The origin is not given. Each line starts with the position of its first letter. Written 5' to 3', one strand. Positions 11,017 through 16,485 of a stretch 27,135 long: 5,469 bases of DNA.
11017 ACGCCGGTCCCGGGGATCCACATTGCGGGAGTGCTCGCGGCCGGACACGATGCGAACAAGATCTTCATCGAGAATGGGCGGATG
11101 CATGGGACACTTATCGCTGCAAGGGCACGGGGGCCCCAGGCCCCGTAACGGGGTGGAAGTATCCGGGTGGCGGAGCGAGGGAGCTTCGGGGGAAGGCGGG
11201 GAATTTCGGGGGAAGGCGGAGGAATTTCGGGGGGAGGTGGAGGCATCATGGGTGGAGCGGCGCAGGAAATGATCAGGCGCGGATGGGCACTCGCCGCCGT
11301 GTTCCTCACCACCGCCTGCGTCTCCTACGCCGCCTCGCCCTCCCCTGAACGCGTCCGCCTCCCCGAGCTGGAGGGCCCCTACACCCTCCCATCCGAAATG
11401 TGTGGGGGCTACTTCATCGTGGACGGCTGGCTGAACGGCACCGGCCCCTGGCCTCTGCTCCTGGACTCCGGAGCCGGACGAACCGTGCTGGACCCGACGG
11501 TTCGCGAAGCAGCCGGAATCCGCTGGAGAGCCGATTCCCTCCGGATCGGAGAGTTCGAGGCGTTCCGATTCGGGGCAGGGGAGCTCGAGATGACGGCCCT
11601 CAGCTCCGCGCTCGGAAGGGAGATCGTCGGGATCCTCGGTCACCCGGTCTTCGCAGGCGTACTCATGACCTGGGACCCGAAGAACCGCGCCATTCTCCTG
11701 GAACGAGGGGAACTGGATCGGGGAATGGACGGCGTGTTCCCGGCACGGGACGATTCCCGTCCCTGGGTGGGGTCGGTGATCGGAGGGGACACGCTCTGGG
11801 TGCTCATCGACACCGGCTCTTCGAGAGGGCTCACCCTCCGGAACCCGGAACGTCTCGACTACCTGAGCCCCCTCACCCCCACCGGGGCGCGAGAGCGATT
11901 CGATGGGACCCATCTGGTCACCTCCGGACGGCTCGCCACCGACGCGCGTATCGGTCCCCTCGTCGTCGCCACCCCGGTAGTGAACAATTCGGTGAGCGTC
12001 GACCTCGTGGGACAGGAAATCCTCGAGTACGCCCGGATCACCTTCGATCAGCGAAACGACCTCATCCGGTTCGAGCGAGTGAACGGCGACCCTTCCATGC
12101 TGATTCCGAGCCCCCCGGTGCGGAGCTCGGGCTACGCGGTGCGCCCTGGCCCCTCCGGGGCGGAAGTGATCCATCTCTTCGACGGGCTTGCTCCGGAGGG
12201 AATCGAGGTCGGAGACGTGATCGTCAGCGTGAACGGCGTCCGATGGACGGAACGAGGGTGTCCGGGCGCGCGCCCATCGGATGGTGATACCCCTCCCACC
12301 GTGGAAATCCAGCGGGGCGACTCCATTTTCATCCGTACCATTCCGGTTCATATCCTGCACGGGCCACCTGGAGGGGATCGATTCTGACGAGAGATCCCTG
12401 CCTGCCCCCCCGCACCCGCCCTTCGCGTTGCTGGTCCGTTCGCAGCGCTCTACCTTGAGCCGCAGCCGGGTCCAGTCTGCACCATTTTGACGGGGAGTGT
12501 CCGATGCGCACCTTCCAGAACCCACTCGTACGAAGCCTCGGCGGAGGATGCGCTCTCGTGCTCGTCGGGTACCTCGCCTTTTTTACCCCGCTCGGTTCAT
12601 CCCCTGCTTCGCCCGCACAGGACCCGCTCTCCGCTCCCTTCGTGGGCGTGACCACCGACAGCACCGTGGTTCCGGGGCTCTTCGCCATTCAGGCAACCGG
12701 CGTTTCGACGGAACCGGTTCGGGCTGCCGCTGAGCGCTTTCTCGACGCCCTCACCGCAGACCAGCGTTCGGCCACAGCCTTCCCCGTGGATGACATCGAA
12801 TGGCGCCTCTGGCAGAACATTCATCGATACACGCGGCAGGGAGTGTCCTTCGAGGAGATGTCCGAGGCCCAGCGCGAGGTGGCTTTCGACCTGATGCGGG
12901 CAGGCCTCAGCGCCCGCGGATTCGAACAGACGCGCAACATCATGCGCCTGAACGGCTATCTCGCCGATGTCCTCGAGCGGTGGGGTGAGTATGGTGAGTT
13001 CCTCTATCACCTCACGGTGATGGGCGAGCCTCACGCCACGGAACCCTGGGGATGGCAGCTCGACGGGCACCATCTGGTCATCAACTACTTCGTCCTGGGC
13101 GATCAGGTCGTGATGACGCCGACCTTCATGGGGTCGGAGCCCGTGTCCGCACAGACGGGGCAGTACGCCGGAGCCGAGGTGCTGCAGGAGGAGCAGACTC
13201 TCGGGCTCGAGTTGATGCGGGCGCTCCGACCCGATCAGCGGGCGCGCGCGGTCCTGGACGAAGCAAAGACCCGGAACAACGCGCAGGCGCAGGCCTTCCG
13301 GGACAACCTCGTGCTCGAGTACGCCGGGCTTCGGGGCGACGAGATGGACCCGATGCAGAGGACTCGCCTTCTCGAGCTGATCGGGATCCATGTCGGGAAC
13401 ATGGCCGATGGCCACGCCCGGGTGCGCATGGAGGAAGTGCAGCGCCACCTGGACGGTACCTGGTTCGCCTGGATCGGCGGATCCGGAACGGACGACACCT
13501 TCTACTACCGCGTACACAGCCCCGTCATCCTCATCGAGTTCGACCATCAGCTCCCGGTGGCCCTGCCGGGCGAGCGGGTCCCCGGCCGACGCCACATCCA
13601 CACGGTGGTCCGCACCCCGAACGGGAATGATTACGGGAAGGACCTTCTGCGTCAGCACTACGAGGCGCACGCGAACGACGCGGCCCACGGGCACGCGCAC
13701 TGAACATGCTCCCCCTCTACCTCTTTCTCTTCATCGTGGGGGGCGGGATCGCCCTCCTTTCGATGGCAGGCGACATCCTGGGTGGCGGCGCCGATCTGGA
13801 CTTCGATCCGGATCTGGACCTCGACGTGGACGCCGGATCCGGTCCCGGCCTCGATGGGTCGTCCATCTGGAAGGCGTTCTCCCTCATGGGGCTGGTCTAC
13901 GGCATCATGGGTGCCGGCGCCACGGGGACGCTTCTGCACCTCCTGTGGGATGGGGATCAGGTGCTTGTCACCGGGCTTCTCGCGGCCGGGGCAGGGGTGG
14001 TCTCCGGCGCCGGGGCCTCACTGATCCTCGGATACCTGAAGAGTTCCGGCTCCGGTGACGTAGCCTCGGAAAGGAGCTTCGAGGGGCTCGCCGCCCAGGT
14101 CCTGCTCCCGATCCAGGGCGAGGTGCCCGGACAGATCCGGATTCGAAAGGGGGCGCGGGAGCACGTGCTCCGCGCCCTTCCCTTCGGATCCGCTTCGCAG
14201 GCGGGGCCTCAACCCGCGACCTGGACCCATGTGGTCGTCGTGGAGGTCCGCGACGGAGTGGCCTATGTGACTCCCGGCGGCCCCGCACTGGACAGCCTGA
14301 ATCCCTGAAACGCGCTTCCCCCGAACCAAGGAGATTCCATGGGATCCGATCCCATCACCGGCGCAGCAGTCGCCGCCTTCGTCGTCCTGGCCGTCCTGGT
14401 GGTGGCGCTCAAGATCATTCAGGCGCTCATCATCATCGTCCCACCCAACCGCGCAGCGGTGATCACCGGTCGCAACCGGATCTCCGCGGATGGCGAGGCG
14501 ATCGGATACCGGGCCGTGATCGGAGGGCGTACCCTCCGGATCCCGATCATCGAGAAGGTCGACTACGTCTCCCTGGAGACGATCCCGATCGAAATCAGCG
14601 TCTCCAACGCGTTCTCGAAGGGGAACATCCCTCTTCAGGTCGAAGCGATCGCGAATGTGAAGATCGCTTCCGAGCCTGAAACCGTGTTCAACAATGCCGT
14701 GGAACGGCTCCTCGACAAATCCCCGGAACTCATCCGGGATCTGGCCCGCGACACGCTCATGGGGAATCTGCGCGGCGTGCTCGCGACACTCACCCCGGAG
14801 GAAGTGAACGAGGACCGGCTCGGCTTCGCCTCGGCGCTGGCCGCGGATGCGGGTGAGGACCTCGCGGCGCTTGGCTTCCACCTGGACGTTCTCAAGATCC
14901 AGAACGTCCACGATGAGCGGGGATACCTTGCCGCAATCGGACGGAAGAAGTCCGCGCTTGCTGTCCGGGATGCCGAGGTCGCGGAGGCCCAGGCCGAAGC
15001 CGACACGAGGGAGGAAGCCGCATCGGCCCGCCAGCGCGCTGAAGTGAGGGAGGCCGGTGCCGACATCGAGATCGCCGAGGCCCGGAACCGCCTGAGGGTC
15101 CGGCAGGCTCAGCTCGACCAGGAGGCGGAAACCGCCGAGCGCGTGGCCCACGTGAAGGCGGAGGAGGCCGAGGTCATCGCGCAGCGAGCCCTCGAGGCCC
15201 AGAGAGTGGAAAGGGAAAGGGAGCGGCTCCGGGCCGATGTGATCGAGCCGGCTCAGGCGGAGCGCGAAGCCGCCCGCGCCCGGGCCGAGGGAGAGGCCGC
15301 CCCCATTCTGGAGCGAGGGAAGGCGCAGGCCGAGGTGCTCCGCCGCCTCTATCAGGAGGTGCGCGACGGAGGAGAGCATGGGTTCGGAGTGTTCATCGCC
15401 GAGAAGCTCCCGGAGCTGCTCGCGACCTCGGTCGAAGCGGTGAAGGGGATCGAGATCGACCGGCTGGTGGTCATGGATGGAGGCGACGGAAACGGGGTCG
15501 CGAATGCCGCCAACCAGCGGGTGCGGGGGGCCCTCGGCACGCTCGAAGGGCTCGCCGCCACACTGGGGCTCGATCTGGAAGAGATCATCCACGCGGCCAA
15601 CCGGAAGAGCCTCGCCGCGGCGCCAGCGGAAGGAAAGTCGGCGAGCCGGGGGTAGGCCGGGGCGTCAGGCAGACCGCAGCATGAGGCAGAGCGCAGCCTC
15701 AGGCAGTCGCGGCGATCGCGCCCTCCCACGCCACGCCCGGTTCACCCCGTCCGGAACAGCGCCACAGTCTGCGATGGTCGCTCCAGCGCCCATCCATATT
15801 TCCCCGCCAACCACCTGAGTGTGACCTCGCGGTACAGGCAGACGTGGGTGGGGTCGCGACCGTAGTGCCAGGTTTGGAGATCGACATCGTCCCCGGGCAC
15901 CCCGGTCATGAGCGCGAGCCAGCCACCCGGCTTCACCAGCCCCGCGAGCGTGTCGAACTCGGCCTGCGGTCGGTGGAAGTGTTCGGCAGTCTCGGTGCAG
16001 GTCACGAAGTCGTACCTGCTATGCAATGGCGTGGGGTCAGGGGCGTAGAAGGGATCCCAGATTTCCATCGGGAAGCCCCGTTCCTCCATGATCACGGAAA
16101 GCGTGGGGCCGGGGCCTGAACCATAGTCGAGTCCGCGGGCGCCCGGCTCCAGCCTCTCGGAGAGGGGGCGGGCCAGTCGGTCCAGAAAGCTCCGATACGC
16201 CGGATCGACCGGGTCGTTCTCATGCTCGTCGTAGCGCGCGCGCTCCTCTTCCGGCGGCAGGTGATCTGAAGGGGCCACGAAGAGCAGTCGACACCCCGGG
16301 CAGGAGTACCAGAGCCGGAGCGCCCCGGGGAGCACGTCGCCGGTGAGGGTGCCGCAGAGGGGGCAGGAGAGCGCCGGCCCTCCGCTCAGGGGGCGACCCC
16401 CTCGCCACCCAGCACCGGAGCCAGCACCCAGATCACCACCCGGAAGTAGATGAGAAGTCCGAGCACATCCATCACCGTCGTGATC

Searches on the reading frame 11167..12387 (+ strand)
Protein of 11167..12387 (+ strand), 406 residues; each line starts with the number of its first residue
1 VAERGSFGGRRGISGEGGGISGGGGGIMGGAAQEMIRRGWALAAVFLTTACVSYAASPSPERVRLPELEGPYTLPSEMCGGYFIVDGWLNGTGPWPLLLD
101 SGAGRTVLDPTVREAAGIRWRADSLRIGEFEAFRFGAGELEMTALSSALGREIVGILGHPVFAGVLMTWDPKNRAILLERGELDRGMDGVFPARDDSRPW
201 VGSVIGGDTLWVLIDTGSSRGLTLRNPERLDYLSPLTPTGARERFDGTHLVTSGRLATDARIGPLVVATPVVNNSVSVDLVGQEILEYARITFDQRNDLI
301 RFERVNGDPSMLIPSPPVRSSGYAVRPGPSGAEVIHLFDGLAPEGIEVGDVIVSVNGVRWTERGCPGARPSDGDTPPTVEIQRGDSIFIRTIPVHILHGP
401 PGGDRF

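Call 9: search_protein_families(library=pfam, proteins=[window:11167-12387:+], max_evalue=0.01)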
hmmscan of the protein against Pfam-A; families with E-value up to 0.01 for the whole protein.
window:11167-12387:+ (406 aa): 3 families
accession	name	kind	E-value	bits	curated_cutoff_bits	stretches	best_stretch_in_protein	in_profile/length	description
PF13650.11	Asp_protease_2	-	2.7e-06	28.4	24.3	1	85-123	1-38/90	Aspartyl protease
PF13975.11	gag-asp_proteas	-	0.0019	19.2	28.2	0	86-124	2-39/92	gag-polyprotein putative aspartyl protease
PF17820.7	PDZ_6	-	0.0045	17.2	27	0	345-359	15-29/54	PDZ domain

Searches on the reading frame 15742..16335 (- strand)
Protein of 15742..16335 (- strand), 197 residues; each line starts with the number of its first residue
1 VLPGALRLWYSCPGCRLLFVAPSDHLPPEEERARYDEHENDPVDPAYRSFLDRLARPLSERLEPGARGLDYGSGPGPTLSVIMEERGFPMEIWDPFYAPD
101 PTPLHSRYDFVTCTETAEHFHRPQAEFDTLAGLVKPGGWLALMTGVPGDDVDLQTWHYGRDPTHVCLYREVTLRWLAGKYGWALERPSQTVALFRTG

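Call 44: search_protein_families(library=pfam, proteins=[window:15742-16335:-], max_evalue=0.0001)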
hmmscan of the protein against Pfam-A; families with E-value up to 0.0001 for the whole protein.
window:15742-16335:- (197 aa): 1 family
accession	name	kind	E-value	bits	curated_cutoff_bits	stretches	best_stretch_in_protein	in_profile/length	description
PF13489.12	Methyltransf_23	-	1.4e-26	93.6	27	1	50-184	8-161/164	Methyltransferase domain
